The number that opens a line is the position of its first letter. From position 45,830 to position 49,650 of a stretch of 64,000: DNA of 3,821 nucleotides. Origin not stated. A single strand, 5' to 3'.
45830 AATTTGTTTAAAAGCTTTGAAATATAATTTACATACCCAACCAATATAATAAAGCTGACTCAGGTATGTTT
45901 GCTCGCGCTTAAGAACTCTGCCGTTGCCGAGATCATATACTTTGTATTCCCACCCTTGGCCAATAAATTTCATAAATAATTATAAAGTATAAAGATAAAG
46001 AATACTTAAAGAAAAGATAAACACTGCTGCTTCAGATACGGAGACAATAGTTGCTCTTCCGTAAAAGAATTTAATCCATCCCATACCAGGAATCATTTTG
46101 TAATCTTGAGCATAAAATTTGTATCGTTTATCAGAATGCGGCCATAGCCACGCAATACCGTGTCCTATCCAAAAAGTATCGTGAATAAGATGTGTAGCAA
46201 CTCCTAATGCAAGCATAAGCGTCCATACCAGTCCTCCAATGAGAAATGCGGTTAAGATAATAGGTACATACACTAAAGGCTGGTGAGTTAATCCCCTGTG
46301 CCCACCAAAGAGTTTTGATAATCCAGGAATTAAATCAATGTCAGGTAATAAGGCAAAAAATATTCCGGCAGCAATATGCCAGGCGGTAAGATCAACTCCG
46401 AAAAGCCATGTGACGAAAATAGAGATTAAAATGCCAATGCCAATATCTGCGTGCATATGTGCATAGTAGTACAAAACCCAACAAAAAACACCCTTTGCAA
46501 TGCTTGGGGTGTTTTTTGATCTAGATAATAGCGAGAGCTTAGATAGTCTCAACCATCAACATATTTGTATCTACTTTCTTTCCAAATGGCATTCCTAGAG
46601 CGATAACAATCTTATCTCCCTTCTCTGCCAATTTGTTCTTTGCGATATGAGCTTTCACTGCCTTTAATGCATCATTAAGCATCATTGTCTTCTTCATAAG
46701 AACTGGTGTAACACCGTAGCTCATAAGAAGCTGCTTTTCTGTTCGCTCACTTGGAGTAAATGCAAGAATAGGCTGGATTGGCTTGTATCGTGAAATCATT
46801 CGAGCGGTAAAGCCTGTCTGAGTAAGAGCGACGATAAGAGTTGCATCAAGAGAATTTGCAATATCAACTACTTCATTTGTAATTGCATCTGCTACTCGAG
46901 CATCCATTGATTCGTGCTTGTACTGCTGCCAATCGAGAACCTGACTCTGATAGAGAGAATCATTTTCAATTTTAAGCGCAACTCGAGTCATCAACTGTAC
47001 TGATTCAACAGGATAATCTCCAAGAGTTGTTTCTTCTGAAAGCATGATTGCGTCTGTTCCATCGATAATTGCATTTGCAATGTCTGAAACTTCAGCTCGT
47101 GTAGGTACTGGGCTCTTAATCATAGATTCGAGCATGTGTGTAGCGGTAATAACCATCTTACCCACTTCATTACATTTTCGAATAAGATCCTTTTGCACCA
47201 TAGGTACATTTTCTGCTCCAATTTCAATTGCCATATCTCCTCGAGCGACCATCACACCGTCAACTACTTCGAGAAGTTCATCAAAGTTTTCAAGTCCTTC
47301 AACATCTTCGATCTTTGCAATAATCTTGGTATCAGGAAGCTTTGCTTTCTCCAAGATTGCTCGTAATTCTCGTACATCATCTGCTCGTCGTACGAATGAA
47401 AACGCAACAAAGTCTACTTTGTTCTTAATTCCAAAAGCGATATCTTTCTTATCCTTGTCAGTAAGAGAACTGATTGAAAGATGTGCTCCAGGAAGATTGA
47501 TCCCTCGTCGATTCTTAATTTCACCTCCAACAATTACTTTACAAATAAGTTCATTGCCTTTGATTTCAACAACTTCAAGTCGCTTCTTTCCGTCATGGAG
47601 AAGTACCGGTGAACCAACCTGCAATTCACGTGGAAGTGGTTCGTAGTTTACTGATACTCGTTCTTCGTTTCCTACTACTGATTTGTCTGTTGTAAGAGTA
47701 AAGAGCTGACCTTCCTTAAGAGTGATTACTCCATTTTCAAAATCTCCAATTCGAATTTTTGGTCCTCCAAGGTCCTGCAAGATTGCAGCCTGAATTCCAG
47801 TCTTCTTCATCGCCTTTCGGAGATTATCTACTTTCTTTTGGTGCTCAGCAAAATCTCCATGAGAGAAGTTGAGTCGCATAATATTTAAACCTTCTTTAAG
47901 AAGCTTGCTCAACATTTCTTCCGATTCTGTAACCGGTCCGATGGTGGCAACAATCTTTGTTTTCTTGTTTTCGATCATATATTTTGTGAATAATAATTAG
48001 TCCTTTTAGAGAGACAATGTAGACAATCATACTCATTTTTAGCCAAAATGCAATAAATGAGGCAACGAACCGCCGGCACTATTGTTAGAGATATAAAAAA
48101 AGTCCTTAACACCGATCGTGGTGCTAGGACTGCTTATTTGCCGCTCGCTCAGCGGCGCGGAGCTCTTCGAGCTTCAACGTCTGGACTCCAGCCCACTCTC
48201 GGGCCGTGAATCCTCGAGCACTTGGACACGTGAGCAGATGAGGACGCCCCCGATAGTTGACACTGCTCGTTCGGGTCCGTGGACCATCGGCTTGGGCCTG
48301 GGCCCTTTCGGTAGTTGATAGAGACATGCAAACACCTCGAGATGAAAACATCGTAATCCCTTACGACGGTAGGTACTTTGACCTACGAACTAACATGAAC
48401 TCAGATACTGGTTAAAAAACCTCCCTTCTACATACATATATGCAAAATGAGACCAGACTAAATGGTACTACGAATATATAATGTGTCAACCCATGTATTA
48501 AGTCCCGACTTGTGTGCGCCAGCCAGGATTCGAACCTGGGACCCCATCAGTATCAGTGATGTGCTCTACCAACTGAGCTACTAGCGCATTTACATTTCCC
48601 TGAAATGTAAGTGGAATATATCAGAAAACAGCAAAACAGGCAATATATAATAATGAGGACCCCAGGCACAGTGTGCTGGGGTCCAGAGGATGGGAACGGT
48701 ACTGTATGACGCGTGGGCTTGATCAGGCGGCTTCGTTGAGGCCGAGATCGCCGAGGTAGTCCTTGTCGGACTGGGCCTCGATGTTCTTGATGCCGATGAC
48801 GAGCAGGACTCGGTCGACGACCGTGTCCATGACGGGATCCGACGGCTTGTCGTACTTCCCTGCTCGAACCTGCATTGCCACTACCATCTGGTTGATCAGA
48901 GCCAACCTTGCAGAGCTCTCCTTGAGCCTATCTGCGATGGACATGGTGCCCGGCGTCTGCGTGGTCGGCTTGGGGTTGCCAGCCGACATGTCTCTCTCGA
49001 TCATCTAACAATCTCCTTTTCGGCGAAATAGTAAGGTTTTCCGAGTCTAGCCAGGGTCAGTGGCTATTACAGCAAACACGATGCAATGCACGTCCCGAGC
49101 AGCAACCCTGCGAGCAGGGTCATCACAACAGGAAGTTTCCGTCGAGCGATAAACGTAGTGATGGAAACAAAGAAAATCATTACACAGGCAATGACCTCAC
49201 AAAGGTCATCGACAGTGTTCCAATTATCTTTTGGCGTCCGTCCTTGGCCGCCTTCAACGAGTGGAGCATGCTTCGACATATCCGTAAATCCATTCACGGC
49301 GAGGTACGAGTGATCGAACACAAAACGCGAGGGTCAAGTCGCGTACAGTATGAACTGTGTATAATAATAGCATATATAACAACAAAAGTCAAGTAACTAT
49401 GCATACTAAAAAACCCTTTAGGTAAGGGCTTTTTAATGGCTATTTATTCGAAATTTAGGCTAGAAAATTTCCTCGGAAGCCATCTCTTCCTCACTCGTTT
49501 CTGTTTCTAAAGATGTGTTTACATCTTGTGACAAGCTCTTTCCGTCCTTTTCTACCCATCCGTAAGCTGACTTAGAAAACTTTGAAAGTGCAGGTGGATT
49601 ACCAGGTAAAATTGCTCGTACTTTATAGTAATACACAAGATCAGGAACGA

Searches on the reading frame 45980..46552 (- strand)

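Call 23: search_protein_families(library=pfam, proteins=[window:45980-46552:-], max_evalue=0.001)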
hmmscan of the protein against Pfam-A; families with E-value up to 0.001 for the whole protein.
window:45980-46552:- (190 aa): 2 families
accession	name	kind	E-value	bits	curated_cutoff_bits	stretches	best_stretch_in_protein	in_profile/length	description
PF04307.19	YdjM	-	2.3e-12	47.2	29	1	37-187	7-166/176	YdjM inner membrane protein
PF00882.24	Zn_dep_PLPC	-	0.00091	19.6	26.8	0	64-135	30-98/167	Zinc dependent phospholipase C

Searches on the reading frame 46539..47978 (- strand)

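Call 23: search_protein_families(library=pfam, proteins=[window:46539-47978:-], max_evalue=0.001)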
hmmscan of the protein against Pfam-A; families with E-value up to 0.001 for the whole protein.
window:46539-47978:- (479 aa): 2 families
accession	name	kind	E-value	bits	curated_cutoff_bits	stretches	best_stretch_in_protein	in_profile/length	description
PF00224.27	PK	-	4.2e-124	414.3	30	1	5-327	2-328/328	Pyruvate kinase, barrel domain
PF02887.21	PK_C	-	2.8e-30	105.2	28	1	364-476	1-113/114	Pyruvate kinase, alpha/beta domain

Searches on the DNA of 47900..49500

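Call 63: search_rna_families(source=window, start=47900, end=49500, threshold=evalue, max_evalue=1)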
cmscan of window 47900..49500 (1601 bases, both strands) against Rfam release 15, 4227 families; matches with E-value up to 1: 3.
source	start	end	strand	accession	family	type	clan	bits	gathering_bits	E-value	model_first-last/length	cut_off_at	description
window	48515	48587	-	RF00005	tRNA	Gene; tRNA;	CL00001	72.3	29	1.8e-15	1-71/71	no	tRNA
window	49358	49435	-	RF00238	ctRNA_pND324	Gene; antisense;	-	28.2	45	0.13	1-86/86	no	ctRNA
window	48514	48587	+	RF04354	Plastid-ycf2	Cis-reg;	-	22.6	65.7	0.097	1-75/75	no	Plastid-ycf2 5UTR RNA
